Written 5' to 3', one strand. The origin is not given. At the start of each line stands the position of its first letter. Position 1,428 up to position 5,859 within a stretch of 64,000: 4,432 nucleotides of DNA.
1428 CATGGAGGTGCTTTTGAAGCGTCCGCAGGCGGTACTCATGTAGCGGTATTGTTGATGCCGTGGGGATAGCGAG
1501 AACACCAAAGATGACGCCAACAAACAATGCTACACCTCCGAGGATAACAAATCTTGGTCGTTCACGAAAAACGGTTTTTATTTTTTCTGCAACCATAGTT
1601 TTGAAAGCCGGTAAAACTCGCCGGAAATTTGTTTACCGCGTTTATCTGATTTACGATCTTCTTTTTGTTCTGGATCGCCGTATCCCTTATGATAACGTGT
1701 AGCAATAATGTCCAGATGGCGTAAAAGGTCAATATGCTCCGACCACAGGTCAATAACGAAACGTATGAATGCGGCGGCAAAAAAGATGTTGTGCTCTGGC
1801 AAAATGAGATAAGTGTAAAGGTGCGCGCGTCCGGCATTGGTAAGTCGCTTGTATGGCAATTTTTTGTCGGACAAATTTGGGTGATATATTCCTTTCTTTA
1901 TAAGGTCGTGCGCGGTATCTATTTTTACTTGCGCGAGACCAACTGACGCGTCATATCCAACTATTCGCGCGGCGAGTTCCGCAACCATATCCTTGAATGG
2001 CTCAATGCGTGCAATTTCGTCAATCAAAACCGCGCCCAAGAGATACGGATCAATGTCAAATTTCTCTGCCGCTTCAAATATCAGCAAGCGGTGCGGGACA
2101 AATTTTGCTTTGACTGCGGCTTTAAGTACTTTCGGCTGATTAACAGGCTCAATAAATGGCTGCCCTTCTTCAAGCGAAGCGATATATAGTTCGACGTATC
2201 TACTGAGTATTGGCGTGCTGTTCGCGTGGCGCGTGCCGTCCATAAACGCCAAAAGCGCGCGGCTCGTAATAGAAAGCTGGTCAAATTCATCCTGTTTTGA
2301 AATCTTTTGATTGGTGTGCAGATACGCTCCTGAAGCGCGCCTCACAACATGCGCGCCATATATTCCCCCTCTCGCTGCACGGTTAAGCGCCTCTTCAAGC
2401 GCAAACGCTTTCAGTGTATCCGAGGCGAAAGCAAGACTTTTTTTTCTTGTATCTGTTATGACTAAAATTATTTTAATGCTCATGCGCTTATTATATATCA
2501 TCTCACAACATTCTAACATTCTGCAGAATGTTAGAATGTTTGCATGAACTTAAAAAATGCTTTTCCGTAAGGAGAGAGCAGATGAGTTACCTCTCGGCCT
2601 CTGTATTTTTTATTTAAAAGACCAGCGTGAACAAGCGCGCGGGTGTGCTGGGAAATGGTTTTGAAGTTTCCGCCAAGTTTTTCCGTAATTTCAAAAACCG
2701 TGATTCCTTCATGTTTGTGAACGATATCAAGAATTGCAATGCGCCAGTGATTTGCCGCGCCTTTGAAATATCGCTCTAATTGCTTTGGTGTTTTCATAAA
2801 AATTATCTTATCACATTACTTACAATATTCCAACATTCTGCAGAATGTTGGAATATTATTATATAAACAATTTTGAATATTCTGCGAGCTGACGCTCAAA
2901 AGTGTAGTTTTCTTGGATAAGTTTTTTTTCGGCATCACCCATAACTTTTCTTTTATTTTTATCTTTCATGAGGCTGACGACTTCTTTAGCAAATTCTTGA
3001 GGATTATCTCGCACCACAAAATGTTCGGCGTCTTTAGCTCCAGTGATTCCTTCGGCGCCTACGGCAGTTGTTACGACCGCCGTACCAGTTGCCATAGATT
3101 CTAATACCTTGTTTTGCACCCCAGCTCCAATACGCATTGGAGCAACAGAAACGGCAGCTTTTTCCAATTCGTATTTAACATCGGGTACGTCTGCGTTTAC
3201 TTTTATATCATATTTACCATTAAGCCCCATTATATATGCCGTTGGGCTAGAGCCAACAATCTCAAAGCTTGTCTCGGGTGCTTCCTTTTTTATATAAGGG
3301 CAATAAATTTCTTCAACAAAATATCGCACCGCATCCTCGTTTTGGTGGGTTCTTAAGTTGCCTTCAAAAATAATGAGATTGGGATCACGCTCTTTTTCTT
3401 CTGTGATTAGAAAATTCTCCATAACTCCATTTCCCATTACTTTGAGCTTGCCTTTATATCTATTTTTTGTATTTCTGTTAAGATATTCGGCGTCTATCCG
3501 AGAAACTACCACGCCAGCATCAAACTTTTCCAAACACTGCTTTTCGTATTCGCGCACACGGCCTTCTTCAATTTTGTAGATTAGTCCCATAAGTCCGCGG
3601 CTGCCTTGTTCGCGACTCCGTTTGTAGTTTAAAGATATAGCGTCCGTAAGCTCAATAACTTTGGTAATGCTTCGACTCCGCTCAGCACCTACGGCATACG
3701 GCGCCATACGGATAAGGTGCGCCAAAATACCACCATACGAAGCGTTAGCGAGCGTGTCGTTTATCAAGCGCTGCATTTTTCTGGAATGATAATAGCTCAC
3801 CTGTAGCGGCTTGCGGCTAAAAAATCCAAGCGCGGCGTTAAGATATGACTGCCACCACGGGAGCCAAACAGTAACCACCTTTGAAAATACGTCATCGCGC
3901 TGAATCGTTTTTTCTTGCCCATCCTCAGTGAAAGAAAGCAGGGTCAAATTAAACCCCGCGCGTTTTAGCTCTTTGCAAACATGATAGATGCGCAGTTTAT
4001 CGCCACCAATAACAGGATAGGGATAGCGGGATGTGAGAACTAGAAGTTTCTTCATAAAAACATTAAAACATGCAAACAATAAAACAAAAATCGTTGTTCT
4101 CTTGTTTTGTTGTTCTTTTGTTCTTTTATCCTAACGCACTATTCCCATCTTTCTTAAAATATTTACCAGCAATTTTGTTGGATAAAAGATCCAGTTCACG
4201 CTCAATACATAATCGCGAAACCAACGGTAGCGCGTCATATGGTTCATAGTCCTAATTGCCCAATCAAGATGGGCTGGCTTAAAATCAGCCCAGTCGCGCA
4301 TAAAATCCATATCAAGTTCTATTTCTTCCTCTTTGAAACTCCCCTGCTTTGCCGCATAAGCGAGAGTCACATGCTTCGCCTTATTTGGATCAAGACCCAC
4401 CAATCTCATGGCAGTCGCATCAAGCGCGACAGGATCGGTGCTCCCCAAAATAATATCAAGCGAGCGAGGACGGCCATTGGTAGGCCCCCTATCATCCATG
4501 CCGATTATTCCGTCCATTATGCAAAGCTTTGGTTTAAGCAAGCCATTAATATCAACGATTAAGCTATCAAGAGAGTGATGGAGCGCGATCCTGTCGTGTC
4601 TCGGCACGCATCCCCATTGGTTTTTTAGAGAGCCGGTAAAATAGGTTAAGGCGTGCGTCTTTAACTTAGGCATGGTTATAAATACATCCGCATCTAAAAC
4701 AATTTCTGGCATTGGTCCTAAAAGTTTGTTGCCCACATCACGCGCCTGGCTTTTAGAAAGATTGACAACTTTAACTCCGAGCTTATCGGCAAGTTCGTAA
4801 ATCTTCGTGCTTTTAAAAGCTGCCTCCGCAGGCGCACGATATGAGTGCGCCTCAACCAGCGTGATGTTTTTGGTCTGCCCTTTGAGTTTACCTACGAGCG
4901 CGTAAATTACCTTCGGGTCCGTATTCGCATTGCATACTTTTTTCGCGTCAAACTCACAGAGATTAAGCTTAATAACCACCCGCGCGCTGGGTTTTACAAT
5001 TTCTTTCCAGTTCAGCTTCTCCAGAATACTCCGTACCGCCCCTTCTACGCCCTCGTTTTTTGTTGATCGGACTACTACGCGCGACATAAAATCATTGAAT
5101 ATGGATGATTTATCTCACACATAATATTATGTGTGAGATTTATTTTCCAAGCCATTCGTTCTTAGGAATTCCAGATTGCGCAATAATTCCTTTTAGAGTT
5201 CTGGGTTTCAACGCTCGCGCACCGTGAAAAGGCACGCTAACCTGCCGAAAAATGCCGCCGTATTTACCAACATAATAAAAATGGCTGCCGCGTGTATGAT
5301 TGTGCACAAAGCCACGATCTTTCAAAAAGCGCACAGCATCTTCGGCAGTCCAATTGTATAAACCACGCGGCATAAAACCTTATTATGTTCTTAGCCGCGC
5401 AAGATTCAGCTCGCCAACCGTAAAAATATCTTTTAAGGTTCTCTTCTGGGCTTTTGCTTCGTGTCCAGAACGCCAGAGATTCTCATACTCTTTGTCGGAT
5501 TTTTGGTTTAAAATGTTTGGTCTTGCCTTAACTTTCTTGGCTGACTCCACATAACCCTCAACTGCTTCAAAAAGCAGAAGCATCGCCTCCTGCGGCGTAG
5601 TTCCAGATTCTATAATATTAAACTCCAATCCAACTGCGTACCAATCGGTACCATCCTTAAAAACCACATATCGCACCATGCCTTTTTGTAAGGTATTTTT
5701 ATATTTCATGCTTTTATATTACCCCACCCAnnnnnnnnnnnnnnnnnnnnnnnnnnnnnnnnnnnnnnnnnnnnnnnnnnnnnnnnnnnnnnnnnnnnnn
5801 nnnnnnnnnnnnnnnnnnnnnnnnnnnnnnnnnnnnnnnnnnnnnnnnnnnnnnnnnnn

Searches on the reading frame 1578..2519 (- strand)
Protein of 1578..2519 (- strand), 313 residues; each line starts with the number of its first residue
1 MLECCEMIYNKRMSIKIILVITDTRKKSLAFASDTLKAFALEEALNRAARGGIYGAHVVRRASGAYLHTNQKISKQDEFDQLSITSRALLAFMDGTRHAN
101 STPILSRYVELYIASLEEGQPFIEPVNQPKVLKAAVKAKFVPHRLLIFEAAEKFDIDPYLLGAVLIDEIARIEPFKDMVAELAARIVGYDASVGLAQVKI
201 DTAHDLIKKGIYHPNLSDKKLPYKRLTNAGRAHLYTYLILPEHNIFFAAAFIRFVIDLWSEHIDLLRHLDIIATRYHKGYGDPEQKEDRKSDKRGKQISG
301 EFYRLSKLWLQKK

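Call 47: find_encoding_contigs(protein=window:1578-2519:-, flank=10000, max_places=2)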
Protein window:1578-2519:- (313 aa): no gene with exactly this product is on record in the collection.

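Call 60: search_protein_families(library=pfam, proteins=[window:1578-2519:-], max_evalue=0.001)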
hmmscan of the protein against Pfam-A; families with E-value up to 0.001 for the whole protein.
window:1578-2519:- (313 aa): 1 family
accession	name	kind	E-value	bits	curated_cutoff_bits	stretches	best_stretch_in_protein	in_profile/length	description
PF22115.1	T6SS_Tse3_cat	-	1e-05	26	27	1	148-256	87-188/189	T6SS, Peptidoglycan muramidase Tse3, catalytic domain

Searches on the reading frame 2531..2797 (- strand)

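Call 60: search_protein_families(library=pfam, proteins=[window:2531-2797:-], max_evalue=0.001)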
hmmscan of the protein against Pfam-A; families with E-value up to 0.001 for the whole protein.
window:2531-2797:- (88 aa): 4 families
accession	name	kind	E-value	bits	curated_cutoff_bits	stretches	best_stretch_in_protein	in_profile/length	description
PF01047.28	MarR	-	8.1e-05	22.9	24.6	1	20-63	6-49/59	MarR family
PF12840.13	HTH_20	-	0.00013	22.4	27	1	19-62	6-49/51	Helix-turn-helix domain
PF01022.26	HTH_5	-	0.00038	20.7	22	1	19-63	4-47/47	Bacterial regulatory protein, arsR family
PF25212.1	HVO_A0114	-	0.00081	19.6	27.6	1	18-70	23-75/84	HVO_A0114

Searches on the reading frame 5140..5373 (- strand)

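Call 60: search_protein_families(library=pfam, proteins=[window:5140-5373:-], max_evalue=0.001)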
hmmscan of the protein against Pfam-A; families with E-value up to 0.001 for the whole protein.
window:5140-5373:- (77 aa): 1 family
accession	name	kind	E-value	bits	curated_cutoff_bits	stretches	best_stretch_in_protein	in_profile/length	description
PF07927.17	HicA_toxin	-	1.7e-10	41.3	27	1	11-69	2-58/58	HicA toxin of bacterial toxin-antitoxin,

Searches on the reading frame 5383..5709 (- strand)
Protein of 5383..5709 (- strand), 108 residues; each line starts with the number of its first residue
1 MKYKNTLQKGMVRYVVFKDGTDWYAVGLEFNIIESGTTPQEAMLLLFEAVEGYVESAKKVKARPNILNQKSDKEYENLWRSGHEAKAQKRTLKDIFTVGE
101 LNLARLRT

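Call 60: search_protein_families(library=pfam, proteins=[window:5383-5709:-], max_evalue=0.001)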
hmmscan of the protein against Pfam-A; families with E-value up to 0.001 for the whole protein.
window:5383-5709:- (108 aa): 0 families

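Call 86: find_encoding_contigs(protein=window:5383-5709:-, flank=4000, max_places=8)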
Protein window:5383-5709:- (108 aa): 3 contigs read that carry it; 3 places shown.
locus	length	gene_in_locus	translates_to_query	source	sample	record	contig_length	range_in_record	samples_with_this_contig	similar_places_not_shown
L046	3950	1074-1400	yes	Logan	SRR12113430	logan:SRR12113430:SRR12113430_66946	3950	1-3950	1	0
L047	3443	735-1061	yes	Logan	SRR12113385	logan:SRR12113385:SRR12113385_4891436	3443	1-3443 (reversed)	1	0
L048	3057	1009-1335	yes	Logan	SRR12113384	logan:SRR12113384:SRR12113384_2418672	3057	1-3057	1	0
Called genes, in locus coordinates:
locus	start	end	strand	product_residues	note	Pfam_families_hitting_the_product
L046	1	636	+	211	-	?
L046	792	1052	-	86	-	-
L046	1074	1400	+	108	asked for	-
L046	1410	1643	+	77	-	PF07927:HicA_toxin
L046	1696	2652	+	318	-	PF04015:DUF362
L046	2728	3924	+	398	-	PF00534:Glycos_transf_1, PF13692:Glyco_trans_1_4, PF13524:Glyco_trans_1_2 (weak)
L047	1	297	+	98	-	?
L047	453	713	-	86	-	-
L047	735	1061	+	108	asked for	-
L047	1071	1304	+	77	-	PF07927:HicA_toxin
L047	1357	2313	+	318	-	PF04015:DUF362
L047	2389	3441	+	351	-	?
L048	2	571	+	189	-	?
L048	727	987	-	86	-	-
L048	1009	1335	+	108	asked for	-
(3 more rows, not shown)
